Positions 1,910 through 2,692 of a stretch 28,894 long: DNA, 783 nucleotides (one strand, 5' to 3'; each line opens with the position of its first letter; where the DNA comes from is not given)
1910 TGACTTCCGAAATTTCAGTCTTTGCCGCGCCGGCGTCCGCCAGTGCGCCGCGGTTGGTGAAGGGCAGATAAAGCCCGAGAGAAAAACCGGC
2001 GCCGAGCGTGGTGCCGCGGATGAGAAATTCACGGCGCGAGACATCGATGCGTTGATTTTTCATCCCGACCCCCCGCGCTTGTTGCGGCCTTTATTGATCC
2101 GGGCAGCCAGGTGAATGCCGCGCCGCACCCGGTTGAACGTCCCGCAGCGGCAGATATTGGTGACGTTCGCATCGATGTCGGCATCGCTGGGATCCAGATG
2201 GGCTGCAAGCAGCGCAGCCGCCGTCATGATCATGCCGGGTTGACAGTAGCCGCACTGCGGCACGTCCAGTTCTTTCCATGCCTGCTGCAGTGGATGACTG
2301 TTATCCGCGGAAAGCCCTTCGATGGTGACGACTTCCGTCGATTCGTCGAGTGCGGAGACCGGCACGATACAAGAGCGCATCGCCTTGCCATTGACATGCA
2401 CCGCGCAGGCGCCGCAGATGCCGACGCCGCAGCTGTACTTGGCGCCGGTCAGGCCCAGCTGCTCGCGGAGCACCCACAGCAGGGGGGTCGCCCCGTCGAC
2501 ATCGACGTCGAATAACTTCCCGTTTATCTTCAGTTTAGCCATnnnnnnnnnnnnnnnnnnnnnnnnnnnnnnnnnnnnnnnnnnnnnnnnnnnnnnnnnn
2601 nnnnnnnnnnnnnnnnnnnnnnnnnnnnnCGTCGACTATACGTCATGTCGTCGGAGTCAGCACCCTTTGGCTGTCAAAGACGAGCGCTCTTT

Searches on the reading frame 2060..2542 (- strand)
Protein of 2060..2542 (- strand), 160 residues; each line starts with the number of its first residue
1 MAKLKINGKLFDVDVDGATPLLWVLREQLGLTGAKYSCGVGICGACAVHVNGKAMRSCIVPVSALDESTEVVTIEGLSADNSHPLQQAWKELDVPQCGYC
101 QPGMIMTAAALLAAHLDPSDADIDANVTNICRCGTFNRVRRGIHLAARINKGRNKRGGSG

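Call 4: search_protein_families(library=pfam, proteins=[window:2060-2542:-], max_evalue=0.1)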
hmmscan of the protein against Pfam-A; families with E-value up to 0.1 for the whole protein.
window:2060-2542:- (160 aa): 5 families
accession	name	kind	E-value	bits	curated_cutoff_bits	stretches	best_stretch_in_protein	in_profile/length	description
PF01799.25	Fer2_2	-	2.8e-25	88.7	30.3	1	73-143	1-74/75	[2Fe-2S] binding domain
PF00111.32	Fer2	-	2.5e-09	37.4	21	1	5-58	2-55/77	2Fe-2S iron-sulfur cluster binding domain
PF13085.11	Fer2_3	-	3.9e-08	33.7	27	1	35-78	49-90/107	2Fe-2S iron-sulfur cluster binding domain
PF10418.14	DHODB_Fe-S_bind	-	0.00045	20.3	23.9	1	38-58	6-29/41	Iron-sulfur cluster binding domain of dihydroorotate dehydrogenase B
PF13510.11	Fer2_4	-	0.0049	17.3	22.8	1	38-63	46-72/82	2Fe-2S iron-sulfur cluster binding domain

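Call 5: search_protein_families(library=ncbifam, proteins=[window:2060-2542:-], max_evalue=0.1)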
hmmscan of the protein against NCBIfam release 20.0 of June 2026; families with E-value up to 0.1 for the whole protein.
window:2060-2542:- (160 aa): 26 families (the best 25 are shown)
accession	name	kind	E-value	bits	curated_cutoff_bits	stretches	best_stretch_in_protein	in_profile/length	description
NF045668.1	pterin_aldehy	equivalog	1.2e-38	132.9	1100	1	3-155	4-160/905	molybdopterin-dependent aldehyde oxidoreductase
NF041020.1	glyceraldDH_gamma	equivalog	8.7e-38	129.5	290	1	3-148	14-160/164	glyceraldehyde dehydrogenase subunit gamma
TIGR03198.1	pucE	equivalog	6.1e-37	126.4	254.3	1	3-144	5-146/151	xanthine dehydrogenase subunit E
TIGR03311.1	Se_dep_XDH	equivalog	1.9e-34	118.9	830.45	1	6-151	5-148/848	selenium-dependent xanthine dehydrogenase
NF043084.2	XdhC_XDHase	equivalog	7.1e-32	110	217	1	3-143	4-146/151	xanthine dehydrogenase subunit XdhC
TIGR03193.1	4hydroxCoAred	equivalog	3.1e-31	108.3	257.8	1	3-147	3-148/148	4-hydroxybenzoyl-CoA reductase subunit gamma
NF008514.0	PRK11433.1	equivalog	3.8e-30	105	322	1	3-117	54-168/218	aldehyde dehydrogenase iron-sulfur subunit PaoA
TIGR02963.1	xanthine_xdhA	equivalog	5.1e-28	97.9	467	1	13-148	13-159/468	xanthine dehydrogenase small subunit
NF007387.0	PRK09908.1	equivalog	1.6e-27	95.9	212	1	4-144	11-153/159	xanthine dehydrogenase iron sulfur-binding subunit XdhC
TIGR02969.1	mam_aldehyde_ox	subfamily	1.7e-22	78.8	1912.3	1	7-139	8-153/1330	aldehyde oxidase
TIGR03313.1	Se_sel_red_Mo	hypoth_equivalog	6.2e-08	30.8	1101.9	1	7-150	4-148/951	molybdopterin-dependent oxidoreductase Mo/Fe-S-binding subunit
NF004616.0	PRK05950.1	subfamily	9e-07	28.3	228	1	33-77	53-95/238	succinate dehydrogenase iron-sulfur subunit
NF009226.0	PRK12576.1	equivalog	2e-06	27.4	344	1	23-78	45-101/317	succinate dehydrogenase/fumarate reductase iron-sulfur subunit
TIGR00384.1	dhsB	subfamily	4.3e-06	26.4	88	1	35-77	46-87/222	succinate dehydrogenase and fumarate reductase iron-sulfur protein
NF009052.0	PRK12386.1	equivalog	4e-05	22.8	256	1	33-77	48-91/255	succinate dehydrogenase/fumarate reductase iron-sulfur subunit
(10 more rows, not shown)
